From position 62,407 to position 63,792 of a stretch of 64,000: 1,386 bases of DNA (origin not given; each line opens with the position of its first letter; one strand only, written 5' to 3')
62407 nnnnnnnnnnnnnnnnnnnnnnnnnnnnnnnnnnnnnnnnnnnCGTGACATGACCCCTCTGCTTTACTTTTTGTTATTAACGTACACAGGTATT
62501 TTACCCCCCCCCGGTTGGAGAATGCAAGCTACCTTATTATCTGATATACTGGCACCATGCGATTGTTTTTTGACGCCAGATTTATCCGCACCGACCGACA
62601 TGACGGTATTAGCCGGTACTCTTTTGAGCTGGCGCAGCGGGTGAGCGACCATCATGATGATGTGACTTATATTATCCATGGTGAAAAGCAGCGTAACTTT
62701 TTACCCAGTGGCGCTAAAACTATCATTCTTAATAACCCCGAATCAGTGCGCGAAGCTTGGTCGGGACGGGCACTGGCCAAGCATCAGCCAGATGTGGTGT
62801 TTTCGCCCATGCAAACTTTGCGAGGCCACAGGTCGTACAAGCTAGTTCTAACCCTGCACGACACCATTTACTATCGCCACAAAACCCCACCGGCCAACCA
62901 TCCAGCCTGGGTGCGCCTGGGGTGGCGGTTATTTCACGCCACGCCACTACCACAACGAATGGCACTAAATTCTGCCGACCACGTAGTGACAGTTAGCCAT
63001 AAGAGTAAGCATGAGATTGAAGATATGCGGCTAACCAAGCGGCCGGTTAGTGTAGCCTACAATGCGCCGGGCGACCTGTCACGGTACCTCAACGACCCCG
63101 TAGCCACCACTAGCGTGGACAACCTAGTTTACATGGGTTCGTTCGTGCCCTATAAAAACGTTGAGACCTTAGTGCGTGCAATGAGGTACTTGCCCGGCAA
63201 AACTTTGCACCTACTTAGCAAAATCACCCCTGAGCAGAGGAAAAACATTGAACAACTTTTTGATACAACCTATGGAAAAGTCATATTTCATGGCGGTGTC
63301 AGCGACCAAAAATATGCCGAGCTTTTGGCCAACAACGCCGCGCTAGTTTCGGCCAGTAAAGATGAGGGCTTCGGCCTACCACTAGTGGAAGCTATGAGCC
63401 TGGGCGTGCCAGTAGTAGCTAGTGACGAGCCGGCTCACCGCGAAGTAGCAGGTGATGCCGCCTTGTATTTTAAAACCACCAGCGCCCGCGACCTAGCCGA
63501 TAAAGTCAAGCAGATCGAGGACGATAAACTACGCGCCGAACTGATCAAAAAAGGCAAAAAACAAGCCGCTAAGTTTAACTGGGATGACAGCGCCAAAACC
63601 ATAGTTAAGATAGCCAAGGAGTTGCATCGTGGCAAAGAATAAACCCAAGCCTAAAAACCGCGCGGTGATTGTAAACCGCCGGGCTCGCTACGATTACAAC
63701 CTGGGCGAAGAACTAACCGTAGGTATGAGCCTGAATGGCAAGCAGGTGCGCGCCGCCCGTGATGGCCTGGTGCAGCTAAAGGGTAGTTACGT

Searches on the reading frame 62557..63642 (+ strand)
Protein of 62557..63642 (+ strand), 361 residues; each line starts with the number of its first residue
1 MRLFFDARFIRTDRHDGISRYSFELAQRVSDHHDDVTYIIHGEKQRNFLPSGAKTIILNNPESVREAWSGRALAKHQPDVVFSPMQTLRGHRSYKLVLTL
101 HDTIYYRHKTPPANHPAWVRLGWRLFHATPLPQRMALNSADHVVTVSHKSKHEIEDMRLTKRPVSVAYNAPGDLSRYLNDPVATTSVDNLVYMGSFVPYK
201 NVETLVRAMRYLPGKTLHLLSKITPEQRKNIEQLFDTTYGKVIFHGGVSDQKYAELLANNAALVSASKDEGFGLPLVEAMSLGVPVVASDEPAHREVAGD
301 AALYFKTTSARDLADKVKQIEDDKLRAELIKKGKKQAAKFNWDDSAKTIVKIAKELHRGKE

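Call 8: search_protein_families(library=pfam, proteins=[window:62557-63642:+])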
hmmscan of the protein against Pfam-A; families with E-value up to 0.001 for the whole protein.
window:62557-63642:+ (361 aa): 5 families
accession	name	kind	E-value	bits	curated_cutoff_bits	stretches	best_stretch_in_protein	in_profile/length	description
PF00534.26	Glycos_transf_1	-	7.5e-25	87.9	26.4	1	190-336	18-172/172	Glycosyl transferases group 1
PF13692.12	Glyco_trans_1_4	-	4.4e-19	69.6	27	1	189-321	3-140/142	Glycosyl transferases group 1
PF13439.12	Glyco_transf_4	-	5.2e-11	43.3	28.5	1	16-169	2-164/170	Glycosyltransferase Family 4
PF13524.12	Glyco_trans_1_2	-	2.8e-07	31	25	1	205-349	5-142/144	Glycosyl transferase-like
PF20706.3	GT4-conflict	-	5.9e-07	29.2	26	1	134-291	141-313/385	Family 4 Glycosyltransferase in conflict systems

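Call 28: find_homologous_proteins(query=window:62557-63642:+, max_evalue=1e-30)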
Query window:62557-63642:+ (361 aa): 4528 proteins with E <= 1e-30 among 8000 candidates; the best 120 are listed.
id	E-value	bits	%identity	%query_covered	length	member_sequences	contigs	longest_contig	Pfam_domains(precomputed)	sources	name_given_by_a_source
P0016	2.8e-241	818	100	100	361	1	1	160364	PF00534.27,PF13524.13,PF13439.13,PF20706.4,PF13692.13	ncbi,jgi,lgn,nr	ncbi:MAG: glycosyltransferase family 4 protein [Candidatus Nomurabacteria bacterium]|jgi:glycosyltra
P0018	4.2e-189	646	78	99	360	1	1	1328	PF00534.27,PF13524.13,PF13439.13,PF20706.4,PF13692.13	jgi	jgi:glycosyltransferase involved in cell wall biosynthesis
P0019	1.7e-177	608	74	100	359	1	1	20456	PF00534.27,PF13524.13,PF13439.13,PF20706.4,PF13692.13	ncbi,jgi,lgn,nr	ncbi:MAG: glycosyltransferase family 4 protein [Candidatus Nomurabacteria bacterium]|jgi:glycosyltra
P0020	1.3e-165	569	71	100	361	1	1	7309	PF00534.27,PF13579.13,PF13524.13,PF13439.13,PF20706.4,PF13692.13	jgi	jgi:glycosyltransferase involved in cell wall biosynthesis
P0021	4.0e-147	508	81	77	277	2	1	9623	PF00534.27,PF13524.13,PF20706.4,PF13692.13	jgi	jgi:glycosyltransferase involved in cell wall biosynthesis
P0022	5.7e-125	435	56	99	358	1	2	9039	PF00534.27,PF13439.13,PF13692.13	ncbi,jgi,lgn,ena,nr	ncbi:glycosyltransferase family 4 protein [Candidatus Saccharibacteria bacterium]|nr:glycosyltransfe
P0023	2.3e-122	426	79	67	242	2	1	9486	PF00534.27,PF13524.13,PF20706.4,PF13692.13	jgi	jgi:glycosyltransferase involved in cell wall biosynthesis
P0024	4.1e-119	416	79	67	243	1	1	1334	PF00534.27,PF13524.13,PF20706.4,PF13692.13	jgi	jgi:glycosyltransferase involved in cell wall biosynthesis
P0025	6.8e-118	412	56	99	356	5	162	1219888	PF00534.27,PF13579.13,PF13439.13,PF20706.4,PF13692.13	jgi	jgi:glycosyltransferase involved in cell wall biosynthesis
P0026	8.3e-117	408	53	99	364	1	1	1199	PF00534.27,PF13579.13,PF13524.13,PF13439.13,PF13692.13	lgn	-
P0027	3.7e-116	406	54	99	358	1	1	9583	PF00534.27,PF13579.13,PF13439.13,PF13692.13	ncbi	-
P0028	1.9e-115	404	55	100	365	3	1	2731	PF00534.27,PF13579.13,PF13439.13,PF20706.4,PF13692.13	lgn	-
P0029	2.4e-115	403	54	99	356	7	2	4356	PF00534.27,PF13579.13,PF13524.13,PF13439.13,PF20706.4,PF13692.13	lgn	-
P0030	7.0e-115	402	54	99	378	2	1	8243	PF00534.27,PF13439.13,PF13692.13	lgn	-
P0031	3.4e-114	400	52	98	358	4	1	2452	PF00534.27,PF13579.13,PF13524.13,PF13439.13,PF20706.4,PF13692.13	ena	-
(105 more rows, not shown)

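Call 29: find_encoding_contigs(protein=P0019, flank=4000, max_places=3)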
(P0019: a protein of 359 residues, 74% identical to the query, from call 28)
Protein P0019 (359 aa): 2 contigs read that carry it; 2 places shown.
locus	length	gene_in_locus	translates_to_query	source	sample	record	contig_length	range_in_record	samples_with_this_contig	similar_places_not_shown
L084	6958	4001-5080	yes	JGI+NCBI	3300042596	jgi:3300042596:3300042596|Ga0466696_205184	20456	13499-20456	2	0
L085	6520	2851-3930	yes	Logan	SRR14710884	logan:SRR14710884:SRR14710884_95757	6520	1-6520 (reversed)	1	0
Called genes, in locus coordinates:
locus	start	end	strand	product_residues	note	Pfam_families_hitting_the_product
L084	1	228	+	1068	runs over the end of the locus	PF00580:UvrD-helicase, PF13245:AAA_19, PF13604:AAA_30 (faint), PF13361:UvrD_C, PF13538:UvrD_C_2 (faint), PF12705:PDDEXK_1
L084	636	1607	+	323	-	PF01207:Dus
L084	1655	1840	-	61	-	-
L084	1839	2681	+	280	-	PF12146:Hydrolase_4, PF00561:Abhydrolase_1, PF12697:Abhydrolase_6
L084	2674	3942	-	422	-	PF13439:Glyco_transf_4, PF20706:GT4-conflict (faint), PF13579:Glyco_trans_4_4, PF00534:Glycos_transf_1, PF13692:Glyco_trans_1_4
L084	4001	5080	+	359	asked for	PF13439:Glyco_transf_4, PF20706:GT4-conflict, PF00534:Glycos_transf_1, PF13692:Glyco_trans_1_4, PF13524:Glyco_trans_1_2 (weak)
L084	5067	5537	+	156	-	PF01668:SmpB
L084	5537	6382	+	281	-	PF03372:Exo_endo_phos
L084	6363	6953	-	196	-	PF00293:NUDIX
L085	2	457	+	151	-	?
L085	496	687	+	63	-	PF00462:Glutaredoxin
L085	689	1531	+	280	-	PF12146:Hydrolase_4, PF00561:Abhydrolase_1, PF12697:Abhydrolase_6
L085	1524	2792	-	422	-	PF13439:Glyco_transf_4, PF20706:GT4-conflict (faint), PF13579:Glyco_trans_4_4, PF00534:Glycos_transf_1, PF13692:Glyco_trans_1_4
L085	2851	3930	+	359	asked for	PF13439:Glyco_transf_4, PF20706:GT4-conflict, PF00534:Glycos_transf_1, PF13692:Glyco_trans_1_4, PF13524:Glyco_trans_1_2 (weak)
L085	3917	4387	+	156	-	PF01668:SmpB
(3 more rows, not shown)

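Call 30: find_encoding_contigs(protein=P0020, flank=4000, max_places=3)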
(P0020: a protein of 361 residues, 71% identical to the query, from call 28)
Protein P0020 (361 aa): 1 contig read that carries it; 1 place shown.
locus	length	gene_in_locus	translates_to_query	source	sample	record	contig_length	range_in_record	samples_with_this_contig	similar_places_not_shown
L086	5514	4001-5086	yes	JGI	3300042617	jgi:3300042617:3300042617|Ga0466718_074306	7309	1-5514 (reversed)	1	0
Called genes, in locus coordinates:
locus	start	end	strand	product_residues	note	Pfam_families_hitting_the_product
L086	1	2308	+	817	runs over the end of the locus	PF00690:Cation_ATPase_N, PF00122:E1-E2_ATPase, PF00702:Hydrolase, PF13246:Cation_ATPase, PF00689:Cation_ATPase_C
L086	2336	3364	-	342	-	-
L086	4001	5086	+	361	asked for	PF13439:Glyco_transf_4, PF13579:Glyco_trans_4_4 (weak), PF20706:GT4-conflict (weak), PF00534:Glycos_transf_1, PF13692:Glyco_trans_1_4, PF13524:Glyco_trans_1_2 (weak)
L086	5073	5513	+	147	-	?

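Call 31: find_encoding_contigs(protein=P0021, flank=4000, max_places=3)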
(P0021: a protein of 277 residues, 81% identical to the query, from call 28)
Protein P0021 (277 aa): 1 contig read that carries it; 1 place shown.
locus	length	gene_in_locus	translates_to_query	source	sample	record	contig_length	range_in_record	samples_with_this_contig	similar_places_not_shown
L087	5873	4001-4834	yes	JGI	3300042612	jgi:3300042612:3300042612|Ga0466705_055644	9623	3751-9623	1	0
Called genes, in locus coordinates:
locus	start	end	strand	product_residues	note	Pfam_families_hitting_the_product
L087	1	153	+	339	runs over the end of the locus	PF13692:Glyco_trans_1_4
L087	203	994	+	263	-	-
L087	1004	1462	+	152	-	PF00293:NUDIX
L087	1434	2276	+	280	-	PF12146:Hydrolase_4, PF00561:Abhydrolase_1, PF12697:Abhydrolase_6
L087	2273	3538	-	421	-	PF13439:Glyco_transf_4, PF13579:Glyco_trans_4_4, PF20706:GT4-conflict (weak), PF00534:Glycos_transf_1, PF13692:Glyco_trans_1_4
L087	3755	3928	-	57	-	-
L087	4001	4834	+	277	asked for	PF20706:GT4-conflict, PF00534:Glycos_transf_1, PF13692:Glyco_trans_1_4, PF13524:Glyco_trans_1_2 (weak)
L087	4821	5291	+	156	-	PF01668:SmpB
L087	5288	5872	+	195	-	PF03372:Exo_endo_phos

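Call 32: find_encoding_contigs(protein=P0023, flank=4000, max_places=3)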
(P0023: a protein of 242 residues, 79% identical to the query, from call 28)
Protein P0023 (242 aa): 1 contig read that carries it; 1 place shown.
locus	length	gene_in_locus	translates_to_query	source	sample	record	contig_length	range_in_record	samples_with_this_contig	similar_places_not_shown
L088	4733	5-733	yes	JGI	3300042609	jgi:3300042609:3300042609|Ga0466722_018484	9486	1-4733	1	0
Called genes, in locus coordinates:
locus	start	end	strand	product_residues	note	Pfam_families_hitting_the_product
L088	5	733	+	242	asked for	PF20706:GT4-conflict, PF00534:Glycos_transf_1, PF13692:Glyco_trans_1_4, PF13524:Glyco_trans_1_2 (weak)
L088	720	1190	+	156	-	PF01668:SmpB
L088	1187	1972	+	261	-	PF03372:Exo_endo_phos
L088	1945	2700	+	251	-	PF00702:Hydrolase, PF08282:Hydrolase_3 (faint), PF12710:HAD, PF13419:HAD_2 (weak)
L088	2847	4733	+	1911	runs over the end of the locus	-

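Call 48: search_protein_families(library=pfam, proteins=[L086:2336-3364:-], max_evalue=0.01)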
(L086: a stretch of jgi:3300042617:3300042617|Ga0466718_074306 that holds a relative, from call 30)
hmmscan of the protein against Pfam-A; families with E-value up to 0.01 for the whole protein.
L086:2336-3364:- (342 aa): 0 families

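Call 65: find_encoding_contigs(protein=window:62557-63642:+, flank=10000, max_places=2)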
Protein window:62557-63642:+ (361 aa): no gene with exactly this product is on record in the collection.
